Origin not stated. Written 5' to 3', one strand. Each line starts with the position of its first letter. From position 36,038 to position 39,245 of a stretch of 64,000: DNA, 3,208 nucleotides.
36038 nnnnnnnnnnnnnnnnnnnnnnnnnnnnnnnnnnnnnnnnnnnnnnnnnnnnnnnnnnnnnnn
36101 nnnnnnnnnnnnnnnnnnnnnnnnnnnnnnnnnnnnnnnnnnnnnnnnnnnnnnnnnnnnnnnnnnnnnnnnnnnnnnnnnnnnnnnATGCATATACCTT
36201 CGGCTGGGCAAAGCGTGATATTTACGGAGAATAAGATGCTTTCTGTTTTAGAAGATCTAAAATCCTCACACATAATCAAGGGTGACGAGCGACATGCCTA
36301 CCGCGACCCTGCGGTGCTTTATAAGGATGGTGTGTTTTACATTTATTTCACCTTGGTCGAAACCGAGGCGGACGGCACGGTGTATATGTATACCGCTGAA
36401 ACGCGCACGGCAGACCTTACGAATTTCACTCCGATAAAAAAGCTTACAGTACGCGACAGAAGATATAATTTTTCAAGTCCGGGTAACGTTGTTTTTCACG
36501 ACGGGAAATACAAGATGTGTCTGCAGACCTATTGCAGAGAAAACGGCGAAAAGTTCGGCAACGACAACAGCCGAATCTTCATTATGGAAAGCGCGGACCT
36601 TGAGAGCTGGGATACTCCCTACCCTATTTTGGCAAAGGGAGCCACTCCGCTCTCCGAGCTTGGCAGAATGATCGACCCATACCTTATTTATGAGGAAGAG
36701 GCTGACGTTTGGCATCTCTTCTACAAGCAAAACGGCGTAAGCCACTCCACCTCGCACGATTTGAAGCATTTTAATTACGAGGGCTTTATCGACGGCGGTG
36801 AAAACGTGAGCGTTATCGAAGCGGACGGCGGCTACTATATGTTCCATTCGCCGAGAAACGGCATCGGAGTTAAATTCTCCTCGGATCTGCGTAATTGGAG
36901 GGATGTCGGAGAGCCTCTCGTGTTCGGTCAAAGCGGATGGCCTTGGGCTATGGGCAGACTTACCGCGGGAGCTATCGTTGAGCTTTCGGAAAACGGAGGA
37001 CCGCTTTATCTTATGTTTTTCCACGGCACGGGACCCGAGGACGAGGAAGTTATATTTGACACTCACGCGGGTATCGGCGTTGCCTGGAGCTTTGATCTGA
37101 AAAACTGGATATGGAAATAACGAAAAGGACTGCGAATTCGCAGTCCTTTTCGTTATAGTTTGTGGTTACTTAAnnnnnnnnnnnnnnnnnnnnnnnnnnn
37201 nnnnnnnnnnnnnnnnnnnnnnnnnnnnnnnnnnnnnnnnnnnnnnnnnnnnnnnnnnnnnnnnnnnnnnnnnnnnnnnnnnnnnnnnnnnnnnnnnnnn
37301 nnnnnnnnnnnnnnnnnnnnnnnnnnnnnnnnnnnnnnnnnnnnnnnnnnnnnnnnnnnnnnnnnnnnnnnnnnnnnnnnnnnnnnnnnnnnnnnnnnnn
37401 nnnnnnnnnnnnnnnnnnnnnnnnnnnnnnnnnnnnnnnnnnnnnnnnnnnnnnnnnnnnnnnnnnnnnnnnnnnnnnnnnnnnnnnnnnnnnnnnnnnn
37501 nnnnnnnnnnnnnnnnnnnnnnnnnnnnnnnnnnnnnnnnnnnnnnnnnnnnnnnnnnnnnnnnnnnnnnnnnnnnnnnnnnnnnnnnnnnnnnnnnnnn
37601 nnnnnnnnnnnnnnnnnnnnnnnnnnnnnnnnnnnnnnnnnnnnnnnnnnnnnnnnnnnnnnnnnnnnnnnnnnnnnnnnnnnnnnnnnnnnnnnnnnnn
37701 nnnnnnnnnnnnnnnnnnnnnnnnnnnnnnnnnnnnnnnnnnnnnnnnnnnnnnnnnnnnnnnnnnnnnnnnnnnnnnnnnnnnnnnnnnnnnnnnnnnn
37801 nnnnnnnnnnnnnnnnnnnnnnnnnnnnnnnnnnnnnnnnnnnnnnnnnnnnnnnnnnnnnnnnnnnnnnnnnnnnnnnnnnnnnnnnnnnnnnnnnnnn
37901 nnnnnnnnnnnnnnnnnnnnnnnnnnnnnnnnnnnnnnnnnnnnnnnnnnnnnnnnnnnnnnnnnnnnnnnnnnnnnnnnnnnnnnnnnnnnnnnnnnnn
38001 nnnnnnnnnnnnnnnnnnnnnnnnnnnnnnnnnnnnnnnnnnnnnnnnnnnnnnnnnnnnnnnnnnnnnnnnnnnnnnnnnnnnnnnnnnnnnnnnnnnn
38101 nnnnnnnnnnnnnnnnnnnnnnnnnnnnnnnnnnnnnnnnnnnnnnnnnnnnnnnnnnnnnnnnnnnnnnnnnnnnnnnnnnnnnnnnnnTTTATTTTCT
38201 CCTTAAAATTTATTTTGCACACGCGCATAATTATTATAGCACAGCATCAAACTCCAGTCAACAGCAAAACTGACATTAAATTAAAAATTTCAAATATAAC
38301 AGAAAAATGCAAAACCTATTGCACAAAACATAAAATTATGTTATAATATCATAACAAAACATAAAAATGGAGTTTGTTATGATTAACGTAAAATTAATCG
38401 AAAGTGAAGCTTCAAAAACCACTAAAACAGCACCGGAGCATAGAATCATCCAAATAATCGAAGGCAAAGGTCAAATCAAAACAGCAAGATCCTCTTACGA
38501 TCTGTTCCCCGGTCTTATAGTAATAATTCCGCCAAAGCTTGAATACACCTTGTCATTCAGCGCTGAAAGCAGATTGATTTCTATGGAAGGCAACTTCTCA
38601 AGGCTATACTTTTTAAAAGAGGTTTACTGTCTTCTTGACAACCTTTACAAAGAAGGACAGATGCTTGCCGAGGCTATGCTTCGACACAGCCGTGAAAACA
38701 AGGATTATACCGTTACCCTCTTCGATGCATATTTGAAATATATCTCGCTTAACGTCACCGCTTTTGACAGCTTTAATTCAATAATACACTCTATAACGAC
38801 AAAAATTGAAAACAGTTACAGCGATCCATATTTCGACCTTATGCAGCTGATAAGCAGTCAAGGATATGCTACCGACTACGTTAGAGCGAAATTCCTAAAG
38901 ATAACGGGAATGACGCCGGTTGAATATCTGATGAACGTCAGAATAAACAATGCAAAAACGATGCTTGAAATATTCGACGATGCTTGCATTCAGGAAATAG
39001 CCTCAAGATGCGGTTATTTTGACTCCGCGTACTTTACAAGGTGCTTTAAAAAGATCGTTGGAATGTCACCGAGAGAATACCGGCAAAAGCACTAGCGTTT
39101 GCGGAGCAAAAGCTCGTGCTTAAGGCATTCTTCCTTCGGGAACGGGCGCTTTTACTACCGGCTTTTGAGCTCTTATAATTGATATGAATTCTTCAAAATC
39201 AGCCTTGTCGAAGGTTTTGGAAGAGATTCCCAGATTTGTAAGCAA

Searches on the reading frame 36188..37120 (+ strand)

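Call 9: search_protein_families(library=pfam, proteins=[window:36188-37120:+], max_evalue=0.01)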
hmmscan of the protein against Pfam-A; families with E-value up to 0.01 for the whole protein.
window:36188-37120:+ (310 aa): 2 families
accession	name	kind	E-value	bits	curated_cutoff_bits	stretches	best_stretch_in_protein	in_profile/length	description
PF04616.20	Glyco_hydro_43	-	3e-13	50.2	32.2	2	37-183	9-143/288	Glycosyl hydrolases family 43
PF00251.26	Glyco_hydro_32N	-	0.0027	17.8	22.1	0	22-89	112-178/307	Glycosyl hydrolases family 32 N-terminal domain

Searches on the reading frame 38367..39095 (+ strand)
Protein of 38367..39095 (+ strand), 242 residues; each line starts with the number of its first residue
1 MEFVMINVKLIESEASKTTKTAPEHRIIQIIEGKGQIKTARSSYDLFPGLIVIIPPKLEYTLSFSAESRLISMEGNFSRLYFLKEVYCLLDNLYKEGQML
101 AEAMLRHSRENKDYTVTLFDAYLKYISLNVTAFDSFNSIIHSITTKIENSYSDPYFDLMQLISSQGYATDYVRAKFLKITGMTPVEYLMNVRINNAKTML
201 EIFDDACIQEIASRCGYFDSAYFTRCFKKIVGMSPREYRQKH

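Call 9: search_protein_families(library=pfam, proteins=[window:38367-39095:+], max_evalue=0.01)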
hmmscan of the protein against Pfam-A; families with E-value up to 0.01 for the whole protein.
window:38367-39095:+ (242 aa): 3 families
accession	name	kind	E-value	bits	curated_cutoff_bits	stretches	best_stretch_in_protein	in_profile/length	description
PF12833.13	HTH_18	-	6.1e-19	68.5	33.6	1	169-240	9-79/80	Helix-turn-helix domain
PF00165.29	HTH_AraC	-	2.9e-13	50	26.6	1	209-240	12-42/42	Bacterial regulatory helix-turn-helix proteins, AraC family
PF21621.3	MPI_cupin_dom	-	0.0076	16.6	27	0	15-58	20-63/79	Mannose-6-phosphate isomerase, cupin domain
